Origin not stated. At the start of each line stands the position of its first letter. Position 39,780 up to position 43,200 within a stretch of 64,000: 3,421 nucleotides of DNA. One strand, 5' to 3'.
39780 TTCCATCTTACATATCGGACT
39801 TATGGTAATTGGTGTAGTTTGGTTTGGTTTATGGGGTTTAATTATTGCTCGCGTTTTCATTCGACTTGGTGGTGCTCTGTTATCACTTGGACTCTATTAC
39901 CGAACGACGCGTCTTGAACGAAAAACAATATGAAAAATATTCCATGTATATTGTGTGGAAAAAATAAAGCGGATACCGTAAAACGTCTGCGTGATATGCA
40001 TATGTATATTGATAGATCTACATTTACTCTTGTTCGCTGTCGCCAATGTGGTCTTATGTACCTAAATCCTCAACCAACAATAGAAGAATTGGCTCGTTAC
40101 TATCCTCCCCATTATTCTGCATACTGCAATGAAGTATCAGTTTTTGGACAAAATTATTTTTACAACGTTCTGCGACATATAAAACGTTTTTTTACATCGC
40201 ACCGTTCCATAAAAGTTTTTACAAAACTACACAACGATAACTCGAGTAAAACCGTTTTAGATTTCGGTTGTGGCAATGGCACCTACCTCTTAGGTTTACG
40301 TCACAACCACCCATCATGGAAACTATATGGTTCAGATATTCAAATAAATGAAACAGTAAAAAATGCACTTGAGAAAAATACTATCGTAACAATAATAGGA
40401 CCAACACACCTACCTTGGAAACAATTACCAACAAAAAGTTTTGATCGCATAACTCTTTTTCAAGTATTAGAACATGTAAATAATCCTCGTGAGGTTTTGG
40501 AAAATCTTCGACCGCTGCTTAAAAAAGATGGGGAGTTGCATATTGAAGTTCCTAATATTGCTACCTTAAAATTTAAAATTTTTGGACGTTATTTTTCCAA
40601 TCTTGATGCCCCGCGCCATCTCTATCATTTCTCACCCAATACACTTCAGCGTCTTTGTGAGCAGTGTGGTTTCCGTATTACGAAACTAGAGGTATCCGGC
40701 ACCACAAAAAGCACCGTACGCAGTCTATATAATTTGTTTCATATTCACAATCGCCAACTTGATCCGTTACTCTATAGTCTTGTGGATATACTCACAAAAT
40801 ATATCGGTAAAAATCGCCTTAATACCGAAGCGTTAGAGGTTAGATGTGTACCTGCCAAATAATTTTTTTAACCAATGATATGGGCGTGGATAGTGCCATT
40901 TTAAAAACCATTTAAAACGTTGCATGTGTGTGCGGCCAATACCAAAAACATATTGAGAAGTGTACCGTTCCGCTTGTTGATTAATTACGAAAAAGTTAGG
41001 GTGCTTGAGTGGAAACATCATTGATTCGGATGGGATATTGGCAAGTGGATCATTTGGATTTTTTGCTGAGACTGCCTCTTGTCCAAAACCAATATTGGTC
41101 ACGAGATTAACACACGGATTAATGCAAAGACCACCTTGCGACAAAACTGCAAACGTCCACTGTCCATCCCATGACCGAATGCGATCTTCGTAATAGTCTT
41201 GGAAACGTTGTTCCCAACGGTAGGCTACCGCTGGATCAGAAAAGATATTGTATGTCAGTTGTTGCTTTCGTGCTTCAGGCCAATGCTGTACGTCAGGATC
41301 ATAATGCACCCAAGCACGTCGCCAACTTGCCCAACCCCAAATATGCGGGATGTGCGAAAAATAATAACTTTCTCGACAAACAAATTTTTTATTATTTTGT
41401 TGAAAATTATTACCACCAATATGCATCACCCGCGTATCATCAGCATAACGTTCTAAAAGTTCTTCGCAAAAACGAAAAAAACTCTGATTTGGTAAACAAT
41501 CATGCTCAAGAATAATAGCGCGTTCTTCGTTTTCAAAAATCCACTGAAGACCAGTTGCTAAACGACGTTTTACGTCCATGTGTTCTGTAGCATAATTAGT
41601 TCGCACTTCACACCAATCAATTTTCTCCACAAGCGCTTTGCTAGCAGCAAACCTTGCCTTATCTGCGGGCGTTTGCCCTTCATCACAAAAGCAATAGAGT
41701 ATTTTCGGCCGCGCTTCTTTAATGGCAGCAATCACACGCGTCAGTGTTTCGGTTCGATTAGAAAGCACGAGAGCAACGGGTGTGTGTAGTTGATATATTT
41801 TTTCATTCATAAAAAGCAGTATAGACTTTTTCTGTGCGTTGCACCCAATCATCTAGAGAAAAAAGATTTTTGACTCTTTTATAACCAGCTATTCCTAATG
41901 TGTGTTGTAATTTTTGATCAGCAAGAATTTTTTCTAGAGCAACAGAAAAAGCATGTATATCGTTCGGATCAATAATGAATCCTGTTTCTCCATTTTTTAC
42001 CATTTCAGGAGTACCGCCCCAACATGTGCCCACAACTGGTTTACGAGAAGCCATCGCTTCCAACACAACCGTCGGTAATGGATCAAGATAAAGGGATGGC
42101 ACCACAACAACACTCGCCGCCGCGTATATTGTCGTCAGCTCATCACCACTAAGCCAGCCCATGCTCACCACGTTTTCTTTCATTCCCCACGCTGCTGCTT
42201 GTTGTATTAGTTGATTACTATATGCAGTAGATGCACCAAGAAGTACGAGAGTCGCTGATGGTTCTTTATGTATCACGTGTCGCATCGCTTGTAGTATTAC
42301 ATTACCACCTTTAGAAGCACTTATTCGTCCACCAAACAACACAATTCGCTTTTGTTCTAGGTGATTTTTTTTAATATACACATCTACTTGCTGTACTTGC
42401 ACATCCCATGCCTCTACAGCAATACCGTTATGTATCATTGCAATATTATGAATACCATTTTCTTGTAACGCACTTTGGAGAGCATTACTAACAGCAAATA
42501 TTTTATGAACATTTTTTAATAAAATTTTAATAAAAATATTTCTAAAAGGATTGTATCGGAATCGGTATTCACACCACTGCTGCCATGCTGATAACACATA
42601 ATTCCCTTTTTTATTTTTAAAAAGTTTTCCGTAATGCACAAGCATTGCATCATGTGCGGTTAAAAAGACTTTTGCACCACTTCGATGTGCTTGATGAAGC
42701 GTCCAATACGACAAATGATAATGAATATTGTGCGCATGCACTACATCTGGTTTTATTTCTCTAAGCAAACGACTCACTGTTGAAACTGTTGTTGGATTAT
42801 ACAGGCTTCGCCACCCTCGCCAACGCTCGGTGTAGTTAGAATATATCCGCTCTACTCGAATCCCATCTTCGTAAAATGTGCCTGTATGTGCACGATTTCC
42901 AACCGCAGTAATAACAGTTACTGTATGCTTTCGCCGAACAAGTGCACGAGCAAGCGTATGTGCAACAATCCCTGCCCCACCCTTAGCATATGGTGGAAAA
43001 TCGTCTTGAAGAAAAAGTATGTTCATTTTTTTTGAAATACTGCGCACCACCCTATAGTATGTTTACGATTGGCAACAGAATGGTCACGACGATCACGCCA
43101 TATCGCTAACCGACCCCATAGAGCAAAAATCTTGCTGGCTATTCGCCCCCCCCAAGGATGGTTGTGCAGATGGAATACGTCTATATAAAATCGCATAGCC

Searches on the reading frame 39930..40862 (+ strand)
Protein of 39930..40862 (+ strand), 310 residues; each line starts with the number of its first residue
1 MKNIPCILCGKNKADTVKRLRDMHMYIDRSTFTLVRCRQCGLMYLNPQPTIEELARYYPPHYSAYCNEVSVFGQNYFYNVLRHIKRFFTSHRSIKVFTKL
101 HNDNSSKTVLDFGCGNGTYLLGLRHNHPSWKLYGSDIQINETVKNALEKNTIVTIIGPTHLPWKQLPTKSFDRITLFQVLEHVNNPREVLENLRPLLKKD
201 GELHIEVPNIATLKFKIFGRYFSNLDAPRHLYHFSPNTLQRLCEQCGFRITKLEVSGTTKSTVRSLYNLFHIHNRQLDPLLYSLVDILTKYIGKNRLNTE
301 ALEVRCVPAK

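Call 78: search_protein_families(library=pfam, proteins=[window:39930-40862:+], max_evalue=0.001)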
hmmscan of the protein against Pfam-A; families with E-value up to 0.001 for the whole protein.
window:39930-40862:+ (310 aa): 7 families
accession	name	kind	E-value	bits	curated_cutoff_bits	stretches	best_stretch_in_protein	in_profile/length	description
PF13489.12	Methyltransf_23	-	3e-21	76.3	27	1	102-252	19-163/164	Methyltransferase domain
PF08242.18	Methyltransf_12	-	5.5e-13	49.9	30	1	110-203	1-98/98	Methyltransferase domain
PF08241.18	Methyltransf_11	-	4.9e-12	46.8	21.2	1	110-204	1-94/95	Methyltransferase domain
PF13649.12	Methyltransf_25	-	1.7e-10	41.9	27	1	109-201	1-97/97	Methyltransferase domain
PF13847.12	Methyltransf_31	-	2.6e-10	40.6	27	1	104-209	2-113/145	Methyltransferase domain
PF07021.18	MetW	-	9.6e-08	32.3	21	1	107-194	15-99/193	Methionine biosynthesis protein MetW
PF08003.17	Methyltransf_9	-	3e-06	26.9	23.8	1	102-210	112-222/315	Protein of unknown function (DUF1698)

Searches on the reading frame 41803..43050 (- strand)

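Call 78: search_protein_families(library=pfam, proteins=[window:41803-43050:-], max_evalue=0.001)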
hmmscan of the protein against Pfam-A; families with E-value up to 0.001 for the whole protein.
window:41803-43050:- (415 aa): 8 families
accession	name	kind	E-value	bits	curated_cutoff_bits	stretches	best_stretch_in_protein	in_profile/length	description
PF00534.26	Glycos_transf_1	-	5.8e-36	124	26.4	1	228-392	9-172/172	Glycosyl transferases group 1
PF13692.12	Glyco_trans_1_4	-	3.9e-30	105.4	27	1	235-378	2-142/142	Glycosyl transferases group 1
PF13439.12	Glyco_transf_4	-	2e-23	83.7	28.5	1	24-213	2-169/170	Glycosyltransferase Family 4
PF13579.12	Glyco_trans_4_4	-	1.6e-19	71.3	29.7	1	24-209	1-158/158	Glycosyl transferase 4-like domain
PF13477.12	Glyco_trans_4_2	-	3.6e-08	34.1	23.4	1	32-133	15-107/139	Glycosyl transferase 4-like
PF20706.3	GT4-conflict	-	4.4e-08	33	26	1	22-340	10-309/385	Family 4 Glycosyltransferase in conflict systems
PF08323.17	Glyco_transf_5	-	3.7e-07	30.5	22.7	0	88-196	118-225/239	Starch synthase catalytic domain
PF13524.12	Glyco_trans_1_2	-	2.2e-05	24.8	25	1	264-405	13-141/144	Glycosyl transferase-like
